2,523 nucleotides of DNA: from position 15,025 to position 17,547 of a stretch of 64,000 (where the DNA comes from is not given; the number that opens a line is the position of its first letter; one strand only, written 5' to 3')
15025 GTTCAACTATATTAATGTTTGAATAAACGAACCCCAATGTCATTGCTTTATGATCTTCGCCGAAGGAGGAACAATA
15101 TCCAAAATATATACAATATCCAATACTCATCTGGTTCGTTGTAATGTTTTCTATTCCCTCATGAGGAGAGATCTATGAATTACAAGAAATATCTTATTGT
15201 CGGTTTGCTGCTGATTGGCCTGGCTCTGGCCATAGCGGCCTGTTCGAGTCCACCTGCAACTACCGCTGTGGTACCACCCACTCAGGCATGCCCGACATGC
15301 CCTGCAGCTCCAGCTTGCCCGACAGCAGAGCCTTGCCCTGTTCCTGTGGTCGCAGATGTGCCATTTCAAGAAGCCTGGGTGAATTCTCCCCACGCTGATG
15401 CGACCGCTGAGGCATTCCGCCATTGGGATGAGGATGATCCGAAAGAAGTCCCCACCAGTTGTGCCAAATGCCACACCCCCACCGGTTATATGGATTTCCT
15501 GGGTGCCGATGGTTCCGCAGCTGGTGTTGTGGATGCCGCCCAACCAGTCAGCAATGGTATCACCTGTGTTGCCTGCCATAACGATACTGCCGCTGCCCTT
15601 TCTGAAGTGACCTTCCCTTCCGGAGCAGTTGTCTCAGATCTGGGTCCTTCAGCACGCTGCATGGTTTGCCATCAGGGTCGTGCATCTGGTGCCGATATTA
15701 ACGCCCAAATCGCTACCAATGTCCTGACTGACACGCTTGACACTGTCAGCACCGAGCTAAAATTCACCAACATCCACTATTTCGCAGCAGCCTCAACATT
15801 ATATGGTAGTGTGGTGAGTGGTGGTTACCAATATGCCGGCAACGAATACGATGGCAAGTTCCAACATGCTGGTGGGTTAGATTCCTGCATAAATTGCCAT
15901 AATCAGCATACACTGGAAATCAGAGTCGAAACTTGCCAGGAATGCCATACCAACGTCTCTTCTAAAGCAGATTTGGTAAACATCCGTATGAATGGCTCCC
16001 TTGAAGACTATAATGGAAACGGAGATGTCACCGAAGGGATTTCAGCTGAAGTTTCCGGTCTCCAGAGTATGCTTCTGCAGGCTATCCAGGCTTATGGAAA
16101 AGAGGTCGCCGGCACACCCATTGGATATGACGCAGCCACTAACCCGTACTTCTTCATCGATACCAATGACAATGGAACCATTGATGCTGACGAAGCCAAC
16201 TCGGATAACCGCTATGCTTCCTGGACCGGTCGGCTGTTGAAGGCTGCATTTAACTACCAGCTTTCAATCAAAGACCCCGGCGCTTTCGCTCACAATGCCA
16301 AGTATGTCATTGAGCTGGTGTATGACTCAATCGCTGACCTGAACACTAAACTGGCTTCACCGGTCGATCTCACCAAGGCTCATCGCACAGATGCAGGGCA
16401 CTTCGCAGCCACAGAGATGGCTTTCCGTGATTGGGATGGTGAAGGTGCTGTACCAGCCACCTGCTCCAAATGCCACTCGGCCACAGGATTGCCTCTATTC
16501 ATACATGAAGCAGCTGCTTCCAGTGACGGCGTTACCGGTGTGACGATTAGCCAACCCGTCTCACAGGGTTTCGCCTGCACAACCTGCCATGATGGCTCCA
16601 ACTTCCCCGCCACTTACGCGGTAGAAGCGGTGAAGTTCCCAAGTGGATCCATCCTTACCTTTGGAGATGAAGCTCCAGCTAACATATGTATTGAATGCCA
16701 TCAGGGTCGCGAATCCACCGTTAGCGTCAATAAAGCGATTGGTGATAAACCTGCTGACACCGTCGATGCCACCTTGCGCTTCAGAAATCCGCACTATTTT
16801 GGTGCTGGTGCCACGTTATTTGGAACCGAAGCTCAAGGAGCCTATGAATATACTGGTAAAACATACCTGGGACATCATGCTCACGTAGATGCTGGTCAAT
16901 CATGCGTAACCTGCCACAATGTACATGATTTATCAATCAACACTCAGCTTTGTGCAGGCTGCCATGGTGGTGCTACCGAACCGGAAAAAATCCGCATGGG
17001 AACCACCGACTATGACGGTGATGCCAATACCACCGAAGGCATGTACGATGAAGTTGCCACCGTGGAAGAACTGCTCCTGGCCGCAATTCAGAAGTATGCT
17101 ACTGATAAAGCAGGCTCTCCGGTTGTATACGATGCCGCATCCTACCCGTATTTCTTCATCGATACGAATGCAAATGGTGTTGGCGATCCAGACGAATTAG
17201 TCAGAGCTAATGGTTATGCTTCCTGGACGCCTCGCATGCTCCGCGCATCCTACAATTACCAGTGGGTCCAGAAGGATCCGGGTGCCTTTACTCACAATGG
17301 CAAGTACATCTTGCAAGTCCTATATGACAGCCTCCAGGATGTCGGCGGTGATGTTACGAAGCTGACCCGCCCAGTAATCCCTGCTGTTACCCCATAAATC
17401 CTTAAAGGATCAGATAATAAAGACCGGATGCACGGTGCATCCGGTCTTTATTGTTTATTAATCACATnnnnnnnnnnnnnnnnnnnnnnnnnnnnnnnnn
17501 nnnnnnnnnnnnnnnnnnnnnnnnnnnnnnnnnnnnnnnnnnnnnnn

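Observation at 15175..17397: Decahaem lipoprotein built from two pentahaem halves, with EF-hand-like loops and a Cys/Pro-rich tether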

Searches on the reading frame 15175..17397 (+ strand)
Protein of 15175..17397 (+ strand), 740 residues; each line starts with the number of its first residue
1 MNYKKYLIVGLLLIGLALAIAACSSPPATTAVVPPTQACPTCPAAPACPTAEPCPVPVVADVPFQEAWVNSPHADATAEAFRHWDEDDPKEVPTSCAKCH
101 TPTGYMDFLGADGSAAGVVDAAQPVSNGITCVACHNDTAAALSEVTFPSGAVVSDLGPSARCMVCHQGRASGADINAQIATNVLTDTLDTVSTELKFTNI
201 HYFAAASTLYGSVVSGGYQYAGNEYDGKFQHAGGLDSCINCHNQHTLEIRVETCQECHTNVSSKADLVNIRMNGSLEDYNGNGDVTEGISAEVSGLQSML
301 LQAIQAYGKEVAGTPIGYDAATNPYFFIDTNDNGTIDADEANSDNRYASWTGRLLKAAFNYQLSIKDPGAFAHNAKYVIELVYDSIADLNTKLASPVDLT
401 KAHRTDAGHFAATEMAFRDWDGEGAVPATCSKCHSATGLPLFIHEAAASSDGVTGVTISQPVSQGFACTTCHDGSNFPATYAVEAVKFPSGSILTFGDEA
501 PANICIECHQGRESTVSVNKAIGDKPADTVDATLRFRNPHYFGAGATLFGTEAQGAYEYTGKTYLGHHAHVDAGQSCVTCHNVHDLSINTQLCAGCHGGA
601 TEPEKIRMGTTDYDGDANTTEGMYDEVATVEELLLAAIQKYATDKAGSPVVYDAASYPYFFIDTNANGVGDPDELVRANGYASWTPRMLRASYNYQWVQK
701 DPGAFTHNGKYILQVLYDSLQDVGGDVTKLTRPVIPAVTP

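Call 4: search_protein_families(library=pfam, proteins=[window:15175-17397:+], max_evalue=10)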
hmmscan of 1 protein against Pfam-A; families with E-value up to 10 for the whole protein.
window:15175-17397:+ (740 aa): 11 families
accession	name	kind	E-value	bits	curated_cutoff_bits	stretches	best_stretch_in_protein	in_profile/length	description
PF14522.11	Cytochrome_C7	-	3.5e-16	59.2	24.8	4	92-167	12-67/67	Cytochrome c7 and related cytochrome c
PF14537.11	Cytochrom_c3_2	-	6.1e-11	43.1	25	5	566-597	50-78/79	Cytochrome c3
PF02085.21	Cytochrom_CIII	-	2.5e-09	37.8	22.9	3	558-601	16-57/101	Class III cytochrome C family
PF09699.15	Paired_CXXCH_1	-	8.2e-07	29.1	20.6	3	460-510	2-37/41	Doubled CXXCH motif (Paired_CXXCH_1)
PF03264.19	Cytochrom_NNT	-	0.0021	18.3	24.1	1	92-142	124-171/174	NapC/NirT cytochrome c family, N-terminal region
PF02335.20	Cytochrom_C552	-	0.012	15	24.1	2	87-142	81-139/438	Cytochrome c552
PF13435.11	Cytochrome_C554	-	0.03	15.7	20.8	1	66-135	11-83/84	Cytochrome c554 and c-prime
PF25614.1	PhiKZ_VTX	-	0.051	13.2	27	1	647-715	62-131/303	Bacteriophage PhiKZ vertex-binding protein gp28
PF23657.1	DUF7151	-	0.2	12.1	27.2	0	328-343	26-41/46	Domain of unknown function (DUF7151)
PF24378.1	DUF7534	-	0.34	11.6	28.4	1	3-29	1-27/57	Family of unknown function (DUF7534)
PF13405.12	EF-hand_6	-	0.74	10.2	25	1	328-340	9-21/30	EF-hand domain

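Call 5: search_protein_families(library=ncbifam, proteins=[window:15175-17397:+], max_evalue=10)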
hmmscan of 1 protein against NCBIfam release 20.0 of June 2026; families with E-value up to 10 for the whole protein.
window:15175-17397:+ (740 aa): 7 families
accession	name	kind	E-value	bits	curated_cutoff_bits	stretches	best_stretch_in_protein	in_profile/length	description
NF045713.1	CxxCH_16_HmcA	equivalog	0.00051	18.8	400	2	94-174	319-394/541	sulfate respiration complex hexadecaheme cytochrome HmcA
NF045830.1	MYPU_1760_HExxH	subfamily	0.0017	17.6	175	2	321-346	467-493/509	MYPU_1760 family metalloprotease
NF007906.0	PRK10617.1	equivalog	0.05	13.4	349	1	94-144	145-192/200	cytochrome c-type protein NapC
NF041895.1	choice_anch_V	domain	0.056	13.5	42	3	441-476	4-34/150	choice-of-anchor V domain-containing protein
TIGR01905.1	paired_CXXCH_1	subfamily_domain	0.33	10.9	25.2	1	461-473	3-14/41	doubled CXXCH domain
TIGR04257.1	nanowire_3heme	domain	0.58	10.4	40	2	567-597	44-74/75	c(7)-type cytochrome triheme domain-containing protein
NF043009.1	Cyt554Puf2C_Caul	equivalog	1.5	7.5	800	1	409-464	359-414/416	cytochrome c-554 Puf2C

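Call 6: find_homologous_proteins(query=window:15175-17397:+)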
Query window:15175-17397:+ (740 aa): 4941 proteins with E <= 0.001 among 8000 candidates; the best 120 are listed.
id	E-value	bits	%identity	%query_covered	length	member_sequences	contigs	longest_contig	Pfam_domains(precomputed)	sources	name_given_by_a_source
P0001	0.0e+0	1659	96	100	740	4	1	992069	PF09699.16,PF14537.12,PF02085.22,PF14522.12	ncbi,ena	-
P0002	0.0e+0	1520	87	100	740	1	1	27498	PF09699.16,PF14537.12,PF02085.22,PF14522.12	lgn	-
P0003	0.0e+0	1501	85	100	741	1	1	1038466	PF14537.12,PF02085.22,PF14522.12,PF22113.2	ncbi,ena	-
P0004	0.0e+0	1404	80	100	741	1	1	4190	PF09699.16,PF14537.12,PF02085.22,PF14522.12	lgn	-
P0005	0.0e+0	1397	79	100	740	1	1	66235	PF09699.16,PF14537.12,PF02085.22,PF14522.12,PF22113.2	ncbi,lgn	-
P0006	0.0e+0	1393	80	99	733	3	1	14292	PF09699.16,PF14537.12,PF02085.22,PF14522.12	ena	-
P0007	0.0e+0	1392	79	100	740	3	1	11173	PF09699.16,PF14537.12,PF02085.22,PF14522.12,PF22113.2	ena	-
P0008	0.0e+0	1390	80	99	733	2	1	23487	PF09699.16,PF14537.12,PF02085.22,PF14522.12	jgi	jgi:hypothetical protein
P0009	0.0e+0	1387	80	99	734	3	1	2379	PF09699.16,PF14537.12,PF02085.22,PF14522.12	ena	-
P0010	0.0e+0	1386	79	100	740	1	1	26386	PF09699.16,PF14537.12,PF02085.22,PF14522.12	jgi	jgi:hypothetical protein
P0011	0.0e+0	1379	84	94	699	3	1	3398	PF09699.16,PF14537.12,PF02085.22,PF14522.12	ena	-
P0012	0.0e+0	1377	79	100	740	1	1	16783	PF09699.16,PF14537.12,PF02085.22,PF14522.12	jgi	jgi:Cytochrome c7 and related cytochrome c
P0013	0.0e+0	1377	78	100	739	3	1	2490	PF14537.12,PF02085.22,PF14522.12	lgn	-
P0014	0.0e+0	1375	79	99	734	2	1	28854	PF09699.16,PF14537.12,PF02085.22,PF14522.12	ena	-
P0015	0.0e+0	1375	79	100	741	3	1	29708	PF14537.12,PF02085.22,PF14522.12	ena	-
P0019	0.0e+0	1367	77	100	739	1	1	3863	PF09699.16,PF14537.12,PF02085.22,PF14522.12,PF22113.2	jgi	jgi:hypothetical protein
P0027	0.0e+0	1348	77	100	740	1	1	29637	PF14537.12,PF02085.22,PF14522.12,PF22113.2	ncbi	-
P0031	0.0e+0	1342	77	100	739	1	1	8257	PF09699.16,PF14537.12,PF02085.22,PF14522.12,PF22113.2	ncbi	-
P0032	0.0e+0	1340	77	100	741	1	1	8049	PF09699.16,PF14537.12,PF02085.22,PF14522.12,PF22113.2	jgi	jgi:hypothetical protein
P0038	0.0e+0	1337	81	93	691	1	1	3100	PF09699.16,PF14537.12,PF02085.22,PF14522.12,PF22113.2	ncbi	ncbi:MAG TPA: hypothetical protein VF831_07820, partial [Anaerolineales bacterium]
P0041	0.0e+0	1333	76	100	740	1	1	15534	PF09699.16,PF14537.12,PF02085.22,PF14522.12,PF22113.2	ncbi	-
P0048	0.0e+0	1328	76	100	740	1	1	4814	PF14537.12,PF02085.22,PF14522.12,PF22113.2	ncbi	-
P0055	0.0e+0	1317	75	100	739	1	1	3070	PF09699.16,PF14537.12,PF02085.22,PF14522.12,PF22113.2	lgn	-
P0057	0.0e+0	1312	76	100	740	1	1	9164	PF09699.16,PF14537.12,PF02085.22,PF14522.12,PF22113.2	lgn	-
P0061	0.0e+0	1303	75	100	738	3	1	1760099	PF09699.16,PF14537.12,PF02085.22,PF14522.12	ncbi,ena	-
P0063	0.0e+0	1301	75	100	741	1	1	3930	PF09699.16,PF14537.12,PF02085.22,PF14522.12,PF22113.2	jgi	jgi:hypothetical protein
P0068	0.0e+0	1277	73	100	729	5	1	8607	PF14537.12,PF02085.22,PF14522.12,PF22113.2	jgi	jgi:hypothetical protein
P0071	0.0e+0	1253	79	92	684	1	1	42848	PF14537.12,PF02085.22,PF14522.12,PF22113.2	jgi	jgi:hypothetical protein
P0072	0.0e+0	1250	73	99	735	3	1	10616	PF14537.12,PF02085.22,PF14522.12,PF22113.2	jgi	jgi:Cytochrome c7 and related cytochrome c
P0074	0.0e+0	1237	77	91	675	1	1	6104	PF09699.16,PF14537.12,PF02085.22,PF14522.12,PF22113.2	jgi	jgi:hypothetical protein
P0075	0.0e+0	1233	72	95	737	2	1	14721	PF09699.16,PF14537.12,PF02085.22,PF14522.12,PF22113.2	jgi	jgi:hypothetical protein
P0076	0.0e+0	1192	69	99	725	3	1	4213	PF09699.16,PF14537.12,PF02085.22,PF14522.12,PF22113.2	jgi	jgi:Cytochrome c7 and related cytochrome c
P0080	0.0e+0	1173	52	91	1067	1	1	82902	PF09699.16,PF14537.12,PF02085.22,PF14522.12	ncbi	-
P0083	0.0e+0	1126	50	91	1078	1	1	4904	PF09699.16,PF14537.12,PF02085.22,PF14522.12,PF22113.2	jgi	jgi:hypothetical protein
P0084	0.0e+0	1117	51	91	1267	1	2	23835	PF14537.12,PF26182.1,PF02368.25,PF02085.22,PF26918.1,PF14522.12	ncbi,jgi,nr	ncbi:MAG: hypothetical protein C4523_13250 [Myxococcales bacterium]|nr:MAG: hypothetical protein C45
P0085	0.0e+0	1116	77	84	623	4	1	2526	PF09699.16,PF14537.12,PF02085.22,PF14522.12,PF22113.2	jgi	jgi:ribosomal protein L31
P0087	0.0e+0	1067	51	90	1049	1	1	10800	PF14537.12,PF02085.22,PF14522.12,PF22113.2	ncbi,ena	-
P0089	0.0e+0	1049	52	91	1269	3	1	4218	PF21764.4,PF14537.12,PF26182.1,PF02368.25,PF02085.22,PF26918.1,PF14522.12,PF22113.2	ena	-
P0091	0.0e+0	1041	91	67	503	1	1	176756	PF09699.16,PF14537.12,PF14522.12,PF22113.2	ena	-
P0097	0.0e+0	1026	51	90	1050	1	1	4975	PF14537.12,PF02085.22,PF14522.12,PF22113.2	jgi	jgi:hypothetical protein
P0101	8.0e-296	1001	51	90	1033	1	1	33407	PF14537.12,PF02085.22,PF14522.12,PF22113.2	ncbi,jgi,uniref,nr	ncbi:MAG: hypothetical protein C4520_12800 [Candidatus Abyssobacteria bacterium SURF_5]|uniref:Cytoc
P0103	1.2e-293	994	59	99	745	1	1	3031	PF14537.12,PF02085.22,PF14522.12,PF22113.2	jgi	jgi:hypothetical protein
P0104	2.7e-293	993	50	93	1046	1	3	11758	PF09699.16,PF14537.12,PF02085.22,PF14522.12,PF22113.2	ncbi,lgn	-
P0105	3.8e-293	992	58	94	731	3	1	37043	PF14537.12,PF22678.2,PF02085.22,PF14522.12,PF22113.2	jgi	-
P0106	1.4e-291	987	58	99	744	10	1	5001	PF09699.16,PF14537.12,PF02085.22,PF14522.12,PF22113.2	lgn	-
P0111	2.9e-288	976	58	96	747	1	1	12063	PF14537.12,PF02085.22,PF14522.12,PF22113.2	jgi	jgi:hypothetical protein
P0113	1.4e-287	974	58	99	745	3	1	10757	PF09699.16,PF14537.12,PF02085.22,PF14522.12,PF22113.2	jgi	-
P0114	8.1e-287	972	59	99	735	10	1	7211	PF14537.12,PF02085.22,PF14522.12,PF22113.2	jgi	jgi:Cytochrome c7 and related cytochrome c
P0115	1.4e-285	967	57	99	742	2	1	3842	PF14537.12,PF02085.22,PF14522.12,PF22113.2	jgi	jgi:hypothetical protein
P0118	4.2e-285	966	59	99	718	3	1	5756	PF14537.12,PF02085.22,PF14522.12,PF22113.2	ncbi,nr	ncbi:MAG: cytochrome c3 family protein [Anaerolineales bacterium]|nr:cytochrome c3 family protein [A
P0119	1.8e-284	964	59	98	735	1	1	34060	PF14537.12,PF02085.22,PF14522.12,PF22113.2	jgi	jgi:hypothetical protein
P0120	3.4e-284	963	58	99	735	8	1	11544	PF14537.12,PF02085.22,PF14522.12,PF22113.2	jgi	jgi:hypothetical protein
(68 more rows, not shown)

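Call 7: search_solved_structures(query=window:15175-17397:+, max_evalue=10, show_alignments=2)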
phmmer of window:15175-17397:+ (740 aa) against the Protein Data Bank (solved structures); distinct sequences matched with E-value up to 10: 5.
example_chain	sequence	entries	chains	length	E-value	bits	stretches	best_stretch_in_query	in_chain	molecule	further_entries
3ov0_A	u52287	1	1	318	0.019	16.4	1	428-610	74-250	Cytochrome c family protein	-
3oue_A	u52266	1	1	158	0.12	13.8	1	568-610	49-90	Cytochrome c family protein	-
1gyo_A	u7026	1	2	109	0.32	12.4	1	551-598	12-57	CYTOCHROME C3, A DIMERIC CLASS III C-TYPE CYTOCHROME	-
1rwj_A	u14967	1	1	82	2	9.7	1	568-599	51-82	Cytochrome c family protein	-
1ofw_A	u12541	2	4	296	3.3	9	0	93-167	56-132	NINE-HEME CYTOCHROME C | NINE HEME CYTOCHROME C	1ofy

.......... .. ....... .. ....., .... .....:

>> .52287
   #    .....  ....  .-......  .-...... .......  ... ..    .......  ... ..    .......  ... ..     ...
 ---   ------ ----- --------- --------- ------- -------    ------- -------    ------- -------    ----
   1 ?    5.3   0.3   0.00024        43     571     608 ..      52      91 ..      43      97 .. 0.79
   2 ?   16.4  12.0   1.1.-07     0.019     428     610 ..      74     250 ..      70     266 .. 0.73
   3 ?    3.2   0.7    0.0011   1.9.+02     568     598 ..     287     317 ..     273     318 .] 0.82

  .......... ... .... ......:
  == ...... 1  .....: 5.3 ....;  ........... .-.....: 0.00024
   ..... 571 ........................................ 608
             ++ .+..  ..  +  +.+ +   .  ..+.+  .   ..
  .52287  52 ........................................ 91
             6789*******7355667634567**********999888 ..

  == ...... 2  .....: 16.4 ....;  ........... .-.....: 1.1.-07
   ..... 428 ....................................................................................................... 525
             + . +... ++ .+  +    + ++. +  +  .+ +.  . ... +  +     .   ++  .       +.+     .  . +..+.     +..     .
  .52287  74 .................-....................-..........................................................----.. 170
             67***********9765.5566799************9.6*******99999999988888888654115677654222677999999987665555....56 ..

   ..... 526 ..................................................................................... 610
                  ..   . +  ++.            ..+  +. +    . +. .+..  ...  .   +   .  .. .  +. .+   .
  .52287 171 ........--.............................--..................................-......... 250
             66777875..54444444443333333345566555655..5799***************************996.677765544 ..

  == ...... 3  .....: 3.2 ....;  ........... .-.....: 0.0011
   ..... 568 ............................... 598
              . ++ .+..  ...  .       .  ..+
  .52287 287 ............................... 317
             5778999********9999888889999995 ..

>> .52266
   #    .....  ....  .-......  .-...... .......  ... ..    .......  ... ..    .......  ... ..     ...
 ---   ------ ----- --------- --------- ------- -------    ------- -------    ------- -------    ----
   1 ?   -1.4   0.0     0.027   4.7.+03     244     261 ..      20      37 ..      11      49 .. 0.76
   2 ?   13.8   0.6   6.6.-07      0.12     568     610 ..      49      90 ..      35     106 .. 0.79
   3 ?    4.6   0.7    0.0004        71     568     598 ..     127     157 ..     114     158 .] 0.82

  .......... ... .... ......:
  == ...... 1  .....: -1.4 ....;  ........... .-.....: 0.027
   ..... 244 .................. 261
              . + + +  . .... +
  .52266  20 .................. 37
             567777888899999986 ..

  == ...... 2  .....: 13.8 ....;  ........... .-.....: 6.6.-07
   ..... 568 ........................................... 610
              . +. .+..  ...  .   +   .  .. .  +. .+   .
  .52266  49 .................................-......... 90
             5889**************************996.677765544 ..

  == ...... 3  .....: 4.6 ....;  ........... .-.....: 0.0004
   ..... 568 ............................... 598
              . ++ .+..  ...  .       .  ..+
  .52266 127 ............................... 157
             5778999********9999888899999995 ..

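Call 8: find_encoding_contigs(protein=window:15175-17397:+, flank=10000, max_places=4)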
Protein window:15175-17397:+ (740 aa): no gene with exactly this product is on record in the collection.

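Call 9: find_encoding_contigs(protein=P0001, flank=10000, max_places=3)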
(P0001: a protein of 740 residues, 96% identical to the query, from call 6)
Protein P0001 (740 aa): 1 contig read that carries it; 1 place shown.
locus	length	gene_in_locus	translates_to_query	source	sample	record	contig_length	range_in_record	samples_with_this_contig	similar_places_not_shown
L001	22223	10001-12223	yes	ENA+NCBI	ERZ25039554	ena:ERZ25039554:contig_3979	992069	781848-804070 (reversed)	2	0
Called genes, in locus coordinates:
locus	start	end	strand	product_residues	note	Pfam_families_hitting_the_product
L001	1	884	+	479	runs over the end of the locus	PF03264:Cytochrom_NNT (faint), PF09699:Paired_CXXCH_1 (faint), PF14537:Cytochrom_c3_2 (faint), PF22113:Mtrc-MtrF_II-IV_dom (weak), PF14522:Cytochrome_C7 (weak)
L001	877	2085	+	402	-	PF01292:Ni_hydr_CYTB (faint), PF07635:PSCyt1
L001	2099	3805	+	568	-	PF03264:Cytochrom_NNT, PF14522:Cytochrome_C7 (faint), PF13442:Cytochrome_CBB3 (faint)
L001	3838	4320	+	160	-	PF00355:Rieske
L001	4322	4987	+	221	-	PF00033:Cytochrome_B, PF13631:Cytochrom_B_N_2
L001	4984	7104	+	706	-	PF00032:Cytochrom_B_C, PF13442:Cytochrome_CBB3 (weak), PF14495:Cytochrom_C550 (faint), PF14522:Cytochrome_C7 (faint), PF13442:Cytochrome_CBB3, PF00034:Cytochrom_C, PF13442:Cytochrome_CBB3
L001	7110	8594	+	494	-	PF07730:HisKA_3, PF02518:HATPase_c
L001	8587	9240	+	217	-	PF00072:Response_reg, PF00196:GerE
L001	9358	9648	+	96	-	-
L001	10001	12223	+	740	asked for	PF02085:Cytochrom_CIII (faint), PF14537:Cytochrom_c3_2 (faint), PF09699:Paired_CXXCH_1 (faint), PF14522:Cytochrome_C7 (weak)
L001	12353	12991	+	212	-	-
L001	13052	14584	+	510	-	PF04932:Wzy_C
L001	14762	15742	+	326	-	PF01869:BcrAD_BadFG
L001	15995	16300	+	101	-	-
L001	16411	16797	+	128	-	-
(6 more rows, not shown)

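Call 23: find_encoding_contigs(protein=P0061, flank=10000, max_places=2)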
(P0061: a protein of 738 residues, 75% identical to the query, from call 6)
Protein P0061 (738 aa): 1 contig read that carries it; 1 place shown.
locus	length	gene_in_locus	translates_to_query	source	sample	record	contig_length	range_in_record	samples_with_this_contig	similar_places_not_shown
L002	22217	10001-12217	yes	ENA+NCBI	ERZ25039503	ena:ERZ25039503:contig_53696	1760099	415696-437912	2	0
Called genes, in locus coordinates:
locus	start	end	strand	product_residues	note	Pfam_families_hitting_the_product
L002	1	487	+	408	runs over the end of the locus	PF03916:NrfD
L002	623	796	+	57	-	-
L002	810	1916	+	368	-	PF03264:Cytochrom_NNT (faint), PF14522:Cytochrome_C7 (faint), PF14537:Cytochrom_c3_2 (faint), PF22113:Mtrc-MtrF_II-IV_dom (weak), PF09699:Paired_CXXCH_1 (weak)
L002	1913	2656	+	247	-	PF01292:Ni_hydr_CYTB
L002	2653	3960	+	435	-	PF22113:Mtrc-MtrF_II-IV_dom (faint), PF14522:Cytochrome_C7 (faint), PF14537:Cytochrom_c3_2 (faint)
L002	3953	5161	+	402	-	PF01292:Ni_hydr_CYTB (faint), PF07635:PSCyt1 (weak)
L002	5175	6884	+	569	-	PF03264:Cytochrom_NNT, PF14522:Cytochrome_C7 (faint), PF13442:Cytochrome_CBB3 (faint)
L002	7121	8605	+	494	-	PF07730:HisKA_3, PF13581:HATPase_c_2 (faint), PF02518:HATPase_c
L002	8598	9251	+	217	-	PF00072:Response_reg, PF08281:Sigma70_r4_2 (weak), PF00196:GerE, PF04545:Sigma70_r4 (faint)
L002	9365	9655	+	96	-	-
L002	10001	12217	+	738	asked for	PF02085:Cytochrom_CIII (faint), PF09699:Paired_CXXCH_1 (faint), PF14522:Cytochrome_C7 (faint), PF14537:Cytochrom_c3_2 (faint)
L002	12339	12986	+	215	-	-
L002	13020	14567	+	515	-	PF04932:Wzy_C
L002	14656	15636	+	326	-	PF01869:BcrAD_BadFG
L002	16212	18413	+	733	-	PF00532:Peripla_BP_1, PF13407:Peripla_BP_4, PF00532:Peripla_BP_1, PF13407:Peripla_BP_4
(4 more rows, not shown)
